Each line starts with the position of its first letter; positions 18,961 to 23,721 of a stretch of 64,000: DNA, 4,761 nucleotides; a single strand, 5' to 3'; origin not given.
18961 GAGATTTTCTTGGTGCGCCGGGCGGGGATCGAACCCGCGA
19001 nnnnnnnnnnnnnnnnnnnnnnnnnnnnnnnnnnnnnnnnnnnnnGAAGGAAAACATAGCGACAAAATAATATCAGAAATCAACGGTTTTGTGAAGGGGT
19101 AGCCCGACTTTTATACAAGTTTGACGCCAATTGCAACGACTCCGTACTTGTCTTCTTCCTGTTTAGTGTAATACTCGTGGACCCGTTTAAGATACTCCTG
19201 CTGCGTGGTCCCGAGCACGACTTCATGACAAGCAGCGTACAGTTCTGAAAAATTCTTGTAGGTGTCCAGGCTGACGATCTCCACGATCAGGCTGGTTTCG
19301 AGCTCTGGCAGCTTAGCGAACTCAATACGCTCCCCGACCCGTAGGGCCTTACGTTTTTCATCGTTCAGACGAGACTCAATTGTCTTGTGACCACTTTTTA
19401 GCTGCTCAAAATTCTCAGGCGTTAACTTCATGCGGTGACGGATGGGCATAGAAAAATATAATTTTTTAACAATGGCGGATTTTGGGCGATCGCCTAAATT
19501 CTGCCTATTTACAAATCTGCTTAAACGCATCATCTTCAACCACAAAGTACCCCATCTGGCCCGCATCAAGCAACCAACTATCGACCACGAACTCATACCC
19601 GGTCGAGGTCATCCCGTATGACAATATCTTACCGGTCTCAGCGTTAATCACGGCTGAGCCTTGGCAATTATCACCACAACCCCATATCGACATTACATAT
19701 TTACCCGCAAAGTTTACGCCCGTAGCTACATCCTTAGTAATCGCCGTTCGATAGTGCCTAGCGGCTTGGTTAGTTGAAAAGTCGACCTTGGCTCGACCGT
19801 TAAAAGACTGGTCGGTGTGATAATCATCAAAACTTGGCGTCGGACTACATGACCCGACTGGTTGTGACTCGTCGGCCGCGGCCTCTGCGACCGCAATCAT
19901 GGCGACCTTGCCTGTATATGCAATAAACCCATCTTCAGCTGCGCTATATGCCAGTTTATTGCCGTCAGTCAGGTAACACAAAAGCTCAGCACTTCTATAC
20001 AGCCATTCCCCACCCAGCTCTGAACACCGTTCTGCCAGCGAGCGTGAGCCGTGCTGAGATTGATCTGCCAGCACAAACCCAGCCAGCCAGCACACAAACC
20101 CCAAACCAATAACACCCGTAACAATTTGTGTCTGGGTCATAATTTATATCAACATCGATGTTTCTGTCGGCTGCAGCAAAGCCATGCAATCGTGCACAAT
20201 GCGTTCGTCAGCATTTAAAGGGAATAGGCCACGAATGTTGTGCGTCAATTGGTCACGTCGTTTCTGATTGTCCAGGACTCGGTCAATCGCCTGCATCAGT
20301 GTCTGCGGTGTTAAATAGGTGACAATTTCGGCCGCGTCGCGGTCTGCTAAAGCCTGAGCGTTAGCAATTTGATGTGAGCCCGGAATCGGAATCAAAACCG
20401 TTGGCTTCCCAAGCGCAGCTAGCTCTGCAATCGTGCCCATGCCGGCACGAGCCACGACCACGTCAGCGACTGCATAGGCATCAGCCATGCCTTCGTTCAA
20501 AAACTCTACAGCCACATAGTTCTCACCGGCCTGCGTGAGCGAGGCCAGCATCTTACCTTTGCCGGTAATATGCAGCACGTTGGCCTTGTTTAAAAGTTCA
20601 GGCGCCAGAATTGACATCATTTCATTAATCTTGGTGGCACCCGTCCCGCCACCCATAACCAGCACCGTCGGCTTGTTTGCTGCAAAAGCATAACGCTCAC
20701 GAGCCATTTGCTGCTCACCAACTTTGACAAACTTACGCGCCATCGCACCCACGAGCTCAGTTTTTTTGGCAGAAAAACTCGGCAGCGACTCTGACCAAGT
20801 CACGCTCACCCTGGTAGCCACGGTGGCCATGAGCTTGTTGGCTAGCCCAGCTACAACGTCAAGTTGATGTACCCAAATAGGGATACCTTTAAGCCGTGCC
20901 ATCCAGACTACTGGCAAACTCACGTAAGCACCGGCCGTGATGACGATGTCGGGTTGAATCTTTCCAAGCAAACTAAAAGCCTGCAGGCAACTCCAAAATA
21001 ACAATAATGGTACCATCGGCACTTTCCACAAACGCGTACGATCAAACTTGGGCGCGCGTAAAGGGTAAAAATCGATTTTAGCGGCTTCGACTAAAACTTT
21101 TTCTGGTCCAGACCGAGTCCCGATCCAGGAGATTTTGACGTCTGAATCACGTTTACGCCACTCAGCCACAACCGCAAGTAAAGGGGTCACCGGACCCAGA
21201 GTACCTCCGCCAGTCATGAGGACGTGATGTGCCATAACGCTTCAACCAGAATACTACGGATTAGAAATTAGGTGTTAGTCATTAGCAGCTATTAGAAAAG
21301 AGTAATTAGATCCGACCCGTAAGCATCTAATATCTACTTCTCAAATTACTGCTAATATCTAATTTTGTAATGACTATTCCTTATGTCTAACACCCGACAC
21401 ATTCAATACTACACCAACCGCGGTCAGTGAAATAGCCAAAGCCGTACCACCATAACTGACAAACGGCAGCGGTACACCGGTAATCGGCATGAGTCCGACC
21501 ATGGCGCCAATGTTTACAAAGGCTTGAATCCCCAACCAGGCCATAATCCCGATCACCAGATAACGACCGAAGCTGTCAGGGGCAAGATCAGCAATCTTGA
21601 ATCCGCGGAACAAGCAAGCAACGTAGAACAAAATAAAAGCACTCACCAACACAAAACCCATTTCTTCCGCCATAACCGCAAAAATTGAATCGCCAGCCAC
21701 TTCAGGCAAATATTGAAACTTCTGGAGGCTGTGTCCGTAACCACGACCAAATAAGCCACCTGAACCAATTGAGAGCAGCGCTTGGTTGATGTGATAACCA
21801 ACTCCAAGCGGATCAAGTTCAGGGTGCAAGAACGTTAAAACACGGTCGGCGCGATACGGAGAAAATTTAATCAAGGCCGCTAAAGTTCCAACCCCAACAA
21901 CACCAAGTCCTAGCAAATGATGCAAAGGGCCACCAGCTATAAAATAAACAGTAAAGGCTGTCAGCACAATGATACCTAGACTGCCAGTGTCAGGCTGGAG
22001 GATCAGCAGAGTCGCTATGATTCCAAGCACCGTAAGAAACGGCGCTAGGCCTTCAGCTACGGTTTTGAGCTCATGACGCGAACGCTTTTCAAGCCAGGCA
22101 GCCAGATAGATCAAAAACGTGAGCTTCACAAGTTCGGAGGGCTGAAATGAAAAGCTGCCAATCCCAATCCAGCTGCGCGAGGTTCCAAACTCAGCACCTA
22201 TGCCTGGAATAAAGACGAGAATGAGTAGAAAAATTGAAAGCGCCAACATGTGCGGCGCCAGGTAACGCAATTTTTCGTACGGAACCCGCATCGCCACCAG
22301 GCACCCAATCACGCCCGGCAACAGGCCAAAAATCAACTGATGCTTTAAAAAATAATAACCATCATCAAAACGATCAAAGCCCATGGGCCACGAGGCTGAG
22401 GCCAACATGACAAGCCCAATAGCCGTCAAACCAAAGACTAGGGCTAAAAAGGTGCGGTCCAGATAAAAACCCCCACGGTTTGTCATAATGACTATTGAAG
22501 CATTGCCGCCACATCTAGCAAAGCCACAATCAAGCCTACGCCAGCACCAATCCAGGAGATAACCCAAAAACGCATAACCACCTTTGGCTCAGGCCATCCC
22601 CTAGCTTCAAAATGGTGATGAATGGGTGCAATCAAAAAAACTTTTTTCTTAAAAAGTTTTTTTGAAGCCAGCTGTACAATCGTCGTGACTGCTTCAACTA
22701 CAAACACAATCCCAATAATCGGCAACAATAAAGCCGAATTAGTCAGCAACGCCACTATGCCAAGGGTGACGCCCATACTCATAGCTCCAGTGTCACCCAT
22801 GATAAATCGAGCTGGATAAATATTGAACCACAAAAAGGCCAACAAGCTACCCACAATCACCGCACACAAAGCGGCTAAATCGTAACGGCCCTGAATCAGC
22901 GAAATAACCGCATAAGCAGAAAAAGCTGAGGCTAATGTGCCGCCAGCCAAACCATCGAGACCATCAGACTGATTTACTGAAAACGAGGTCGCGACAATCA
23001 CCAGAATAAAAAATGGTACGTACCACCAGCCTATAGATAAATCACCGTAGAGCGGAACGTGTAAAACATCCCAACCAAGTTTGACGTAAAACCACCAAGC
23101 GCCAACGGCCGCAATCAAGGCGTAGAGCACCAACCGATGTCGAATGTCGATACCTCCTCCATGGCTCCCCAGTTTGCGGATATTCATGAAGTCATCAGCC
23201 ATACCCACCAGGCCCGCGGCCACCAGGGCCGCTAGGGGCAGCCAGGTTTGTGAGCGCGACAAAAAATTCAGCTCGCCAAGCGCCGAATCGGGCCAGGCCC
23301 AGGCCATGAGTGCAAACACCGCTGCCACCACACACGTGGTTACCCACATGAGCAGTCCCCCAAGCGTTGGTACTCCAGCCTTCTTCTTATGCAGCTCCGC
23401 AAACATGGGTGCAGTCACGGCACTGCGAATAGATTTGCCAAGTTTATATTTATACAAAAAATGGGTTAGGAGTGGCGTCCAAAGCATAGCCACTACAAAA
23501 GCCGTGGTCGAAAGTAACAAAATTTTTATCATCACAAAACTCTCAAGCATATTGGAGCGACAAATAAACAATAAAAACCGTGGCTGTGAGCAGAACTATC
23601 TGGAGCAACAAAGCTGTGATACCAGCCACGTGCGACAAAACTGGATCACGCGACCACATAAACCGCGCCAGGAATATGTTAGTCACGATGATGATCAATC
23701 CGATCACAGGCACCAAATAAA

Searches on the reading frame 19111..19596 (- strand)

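Call 40: search_protein_families(library=pfam, proteins=[window:19111-19596:-], max_evalue=0.0001)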
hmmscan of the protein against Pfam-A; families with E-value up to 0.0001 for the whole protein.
window:19111-19596:- (161 aa): 1 family
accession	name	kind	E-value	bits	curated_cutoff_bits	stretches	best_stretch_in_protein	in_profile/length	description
PF04266.20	ASCH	-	9.2e-10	39.6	21.2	1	56-161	1-102/103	ASCH domain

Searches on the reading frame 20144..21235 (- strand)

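Call 40: search_protein_families(library=pfam, proteins=[window:20144-21235:-], max_evalue=0.0001)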
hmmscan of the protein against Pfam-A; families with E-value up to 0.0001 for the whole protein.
window:20144-21235:- (363 aa): 3 families
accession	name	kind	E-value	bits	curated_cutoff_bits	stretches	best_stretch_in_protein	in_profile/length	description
PF04101.22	Glyco_tran_28_C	-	4.4e-29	102.1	22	1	190-333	1-153/166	Glycosyltransferase family 28 C-terminal domain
PF03033.26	Glyco_transf_28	-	1.9e-26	93.3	26.2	1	5-143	1-137/139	Glycosyltransferase family 28 N-terminal domain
PF13692.12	Glyco_trans_1_4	-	5.9e-06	27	27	1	205-323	19-142/142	Glycosyl transferases group 1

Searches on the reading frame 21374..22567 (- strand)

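Call 40: search_protein_families(library=pfam, proteins=[window:21374-22567:-], max_evalue=0.0001)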
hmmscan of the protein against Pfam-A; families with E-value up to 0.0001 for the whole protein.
window:21374-22567:- (397 aa): 1 family
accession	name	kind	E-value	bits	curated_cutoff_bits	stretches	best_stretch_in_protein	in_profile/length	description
PF01098.24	FTSW_RODA_SPOVE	-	5e-96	322.2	26.4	1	40-392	4-352/356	Cell cycle protein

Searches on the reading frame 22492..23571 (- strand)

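Call 40: search_protein_families(library=pfam, proteins=[window:22492-23571:-], max_evalue=0.0001)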
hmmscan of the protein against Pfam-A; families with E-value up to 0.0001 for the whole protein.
window:22492-23571:- (359 aa): 1 family
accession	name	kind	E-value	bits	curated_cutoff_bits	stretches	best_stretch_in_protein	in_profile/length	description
PF00953.26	Glycos_transf_4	-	4.5e-29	101.9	27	1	112-276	4-158/160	Glycosyl transferase family 4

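Call 58: search_protein_families(library=ncbifam, proteins=[window:22492-23571:-], max_evalue=0.001)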
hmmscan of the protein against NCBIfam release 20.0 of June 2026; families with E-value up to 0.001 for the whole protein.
window:22492-23571:- (359 aa): 3 families
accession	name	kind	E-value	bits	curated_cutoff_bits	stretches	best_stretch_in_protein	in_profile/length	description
TIGR00445.1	mraY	equivalog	2e-61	208.3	192.05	1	31-349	4-317/321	phospho-N-acetylmuramoyl-pentapeptide-transferase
NF053644.1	MraY_archaea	equivalog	2e-29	103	450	1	175-347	173-340/340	pseudomurein biosynthesis MraY family phospho-N-acetylmuramoyl-pentapeptide-transferase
TIGR02380.1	ECA_wecA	exception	1.6e-06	27.6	326.05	1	177-348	124-307/346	UDP-N-acetylglucosamine--undecaprenyl-phosphate N-acetylglucosaminephosphotransferase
